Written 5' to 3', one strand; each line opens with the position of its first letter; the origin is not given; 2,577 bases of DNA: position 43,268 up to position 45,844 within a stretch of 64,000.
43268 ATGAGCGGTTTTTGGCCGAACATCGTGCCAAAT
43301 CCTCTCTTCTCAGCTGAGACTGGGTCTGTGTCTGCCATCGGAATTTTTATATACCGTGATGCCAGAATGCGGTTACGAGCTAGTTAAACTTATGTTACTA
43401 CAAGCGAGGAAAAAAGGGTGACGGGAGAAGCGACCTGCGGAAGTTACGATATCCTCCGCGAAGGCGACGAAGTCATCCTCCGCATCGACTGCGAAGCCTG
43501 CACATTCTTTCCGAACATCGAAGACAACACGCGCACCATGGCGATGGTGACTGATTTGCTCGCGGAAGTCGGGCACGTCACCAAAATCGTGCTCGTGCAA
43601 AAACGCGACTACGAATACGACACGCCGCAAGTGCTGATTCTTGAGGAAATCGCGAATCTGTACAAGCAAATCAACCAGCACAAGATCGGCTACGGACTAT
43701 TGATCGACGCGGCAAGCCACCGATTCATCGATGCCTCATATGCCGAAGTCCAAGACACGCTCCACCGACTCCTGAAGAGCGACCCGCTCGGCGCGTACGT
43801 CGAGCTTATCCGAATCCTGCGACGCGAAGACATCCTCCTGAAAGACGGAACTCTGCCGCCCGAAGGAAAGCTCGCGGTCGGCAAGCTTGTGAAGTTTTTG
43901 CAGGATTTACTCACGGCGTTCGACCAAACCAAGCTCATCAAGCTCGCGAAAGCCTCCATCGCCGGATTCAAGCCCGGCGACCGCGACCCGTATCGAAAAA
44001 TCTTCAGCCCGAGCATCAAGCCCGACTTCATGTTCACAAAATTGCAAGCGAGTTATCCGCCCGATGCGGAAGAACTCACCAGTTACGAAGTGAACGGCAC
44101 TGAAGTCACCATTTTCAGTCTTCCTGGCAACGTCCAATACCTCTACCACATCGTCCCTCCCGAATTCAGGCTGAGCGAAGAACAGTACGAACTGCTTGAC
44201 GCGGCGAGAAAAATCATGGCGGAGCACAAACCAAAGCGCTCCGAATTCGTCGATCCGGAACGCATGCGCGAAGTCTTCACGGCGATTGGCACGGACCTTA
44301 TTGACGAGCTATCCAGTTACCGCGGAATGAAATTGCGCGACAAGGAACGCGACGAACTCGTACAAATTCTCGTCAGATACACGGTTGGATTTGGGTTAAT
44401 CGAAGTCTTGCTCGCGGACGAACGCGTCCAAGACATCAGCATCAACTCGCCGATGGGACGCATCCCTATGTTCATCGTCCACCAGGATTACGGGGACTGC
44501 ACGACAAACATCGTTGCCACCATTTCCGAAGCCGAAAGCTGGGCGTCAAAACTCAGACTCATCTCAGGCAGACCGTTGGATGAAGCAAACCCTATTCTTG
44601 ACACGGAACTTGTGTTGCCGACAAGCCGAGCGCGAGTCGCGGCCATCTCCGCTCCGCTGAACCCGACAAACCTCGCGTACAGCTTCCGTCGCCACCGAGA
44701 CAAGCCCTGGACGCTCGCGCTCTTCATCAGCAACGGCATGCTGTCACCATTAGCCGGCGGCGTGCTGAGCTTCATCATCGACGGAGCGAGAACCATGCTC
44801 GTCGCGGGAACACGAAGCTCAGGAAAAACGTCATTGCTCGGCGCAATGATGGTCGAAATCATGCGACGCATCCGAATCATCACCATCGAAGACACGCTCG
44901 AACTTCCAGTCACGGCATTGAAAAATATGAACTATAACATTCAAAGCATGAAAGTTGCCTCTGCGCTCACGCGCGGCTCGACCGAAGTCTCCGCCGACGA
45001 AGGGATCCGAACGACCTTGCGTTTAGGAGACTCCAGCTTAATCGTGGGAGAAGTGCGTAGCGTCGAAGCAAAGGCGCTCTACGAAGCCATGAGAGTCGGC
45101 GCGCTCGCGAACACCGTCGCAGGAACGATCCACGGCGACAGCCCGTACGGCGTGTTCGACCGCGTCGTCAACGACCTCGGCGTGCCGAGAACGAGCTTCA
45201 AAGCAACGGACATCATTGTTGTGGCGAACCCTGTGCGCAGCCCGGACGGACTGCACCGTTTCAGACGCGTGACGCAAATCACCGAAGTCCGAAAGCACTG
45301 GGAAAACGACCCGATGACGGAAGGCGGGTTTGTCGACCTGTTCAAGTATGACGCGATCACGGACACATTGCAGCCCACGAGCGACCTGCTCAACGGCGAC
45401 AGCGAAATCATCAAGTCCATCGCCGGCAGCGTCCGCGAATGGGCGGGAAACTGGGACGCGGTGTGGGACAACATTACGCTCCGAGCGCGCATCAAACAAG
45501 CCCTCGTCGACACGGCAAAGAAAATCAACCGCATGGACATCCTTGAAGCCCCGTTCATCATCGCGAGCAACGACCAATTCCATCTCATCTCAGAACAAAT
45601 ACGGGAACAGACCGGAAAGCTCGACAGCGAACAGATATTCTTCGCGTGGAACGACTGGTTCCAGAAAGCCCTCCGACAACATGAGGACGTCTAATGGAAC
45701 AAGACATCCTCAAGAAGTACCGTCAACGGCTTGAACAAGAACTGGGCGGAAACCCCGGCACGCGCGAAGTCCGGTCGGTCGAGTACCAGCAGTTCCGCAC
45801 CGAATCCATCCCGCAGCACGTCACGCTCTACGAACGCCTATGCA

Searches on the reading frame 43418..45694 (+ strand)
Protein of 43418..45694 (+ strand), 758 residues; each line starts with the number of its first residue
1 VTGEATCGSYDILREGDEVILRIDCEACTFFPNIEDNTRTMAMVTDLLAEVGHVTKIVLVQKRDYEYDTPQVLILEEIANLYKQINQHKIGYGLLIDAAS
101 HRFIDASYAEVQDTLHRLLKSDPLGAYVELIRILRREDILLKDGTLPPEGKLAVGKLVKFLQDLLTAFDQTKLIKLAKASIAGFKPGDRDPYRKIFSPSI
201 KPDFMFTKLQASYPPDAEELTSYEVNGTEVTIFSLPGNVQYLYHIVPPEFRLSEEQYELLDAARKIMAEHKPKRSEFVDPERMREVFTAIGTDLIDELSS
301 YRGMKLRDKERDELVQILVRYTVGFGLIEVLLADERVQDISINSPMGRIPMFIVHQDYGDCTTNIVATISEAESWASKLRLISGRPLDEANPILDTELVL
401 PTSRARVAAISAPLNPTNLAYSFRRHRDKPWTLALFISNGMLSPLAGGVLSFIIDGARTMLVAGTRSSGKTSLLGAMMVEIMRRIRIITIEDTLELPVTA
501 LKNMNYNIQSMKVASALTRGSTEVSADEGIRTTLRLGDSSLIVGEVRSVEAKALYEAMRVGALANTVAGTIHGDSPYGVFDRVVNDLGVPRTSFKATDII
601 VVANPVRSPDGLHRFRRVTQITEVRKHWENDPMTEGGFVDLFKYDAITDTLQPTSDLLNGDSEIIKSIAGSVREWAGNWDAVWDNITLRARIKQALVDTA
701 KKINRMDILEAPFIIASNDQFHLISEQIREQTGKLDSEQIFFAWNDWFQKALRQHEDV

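Call 23: search_protein_families(library=pfam, proteins=[window:43418-45694:+], max_evalue=0.01)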
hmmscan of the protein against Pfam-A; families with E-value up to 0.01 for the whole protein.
window:43418-45694:+ (758 aa): 1 family
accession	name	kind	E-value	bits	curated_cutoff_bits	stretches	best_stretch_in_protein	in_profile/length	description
PF00437.27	T2SSE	-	2.9e-14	53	24.9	1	440-603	125-274/370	Type II/IV secretion system protein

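Call 39: search_protein_families(library=ncbifam, proteins=[window:43418-45694:+], max_evalue=0.001)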
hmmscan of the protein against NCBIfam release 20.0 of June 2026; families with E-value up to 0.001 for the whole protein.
window:43418-45694:+ (758 aa): 13 families
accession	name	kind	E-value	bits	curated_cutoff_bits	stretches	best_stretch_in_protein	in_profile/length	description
NF058587.1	archaellum_moto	equivalog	4.4e-36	124.7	550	1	296-699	118-502/527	archaellum flagellar ATPase motor FlaI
TIGR03819.1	heli_sec_ATPase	hypoth_equivalog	2.7e-34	118.9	373.15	1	294-583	21-297/340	TadA family conjugal transfer-associated ATPase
TIGR02782.1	TrbB_P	equivalog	7.7e-20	71.4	304.55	1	329-585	15-254/303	P-type conjugative transfer ATPase TrbB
TIGR02788.1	VirB11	equivalog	1.2e-18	67.2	249.95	1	453-585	140-264/308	P-type DNA transfer ATPase VirB11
NF053672.1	bindosome_BasE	exception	7.3e-17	61.3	1000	1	323-610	136-414/512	bindosome assembly system ATPase subunit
NF010469.0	PRK13894.1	subfamily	1.1e-15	57.8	508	1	332-583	31-264/320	conjugal transfer ATPase TrbB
NF010475.0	PRK13900.1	equivalog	2.9e-12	46.3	389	1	454-582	157-278/333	type IV secretion system ATPase VirB11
NF010425.0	PRK13851.1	equivalog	9.6e-11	41.1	461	1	450-584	155-281/344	type IV secretion system protein VirB11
NF041000.1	ATPase_ComGA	equivalog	1.9e-10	40.2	300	1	460-602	131-260/267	competence type IV pilus ATPase ComGA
NF010407.0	PRK13833.1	subfamily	2.9e-09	36.8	499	1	385-583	75-259/323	conjugal transfer protein TrbB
TIGR01420.1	pilT_fam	subfamily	1.3e-05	24.6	319.1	1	460-585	125-241/343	PilT/PilU family type 4a pilus ATPase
TIGR02533.1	type_II_gspE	equivalog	9.2e-05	21.3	630.25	1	459-589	245-361/486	type II secretion system ATPase GspE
NF053534.1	T4PilAsmATPsTfpB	equivalog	0.00015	20.3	850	1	460-603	339-468/584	type IV pilus assembly ATPase TfpB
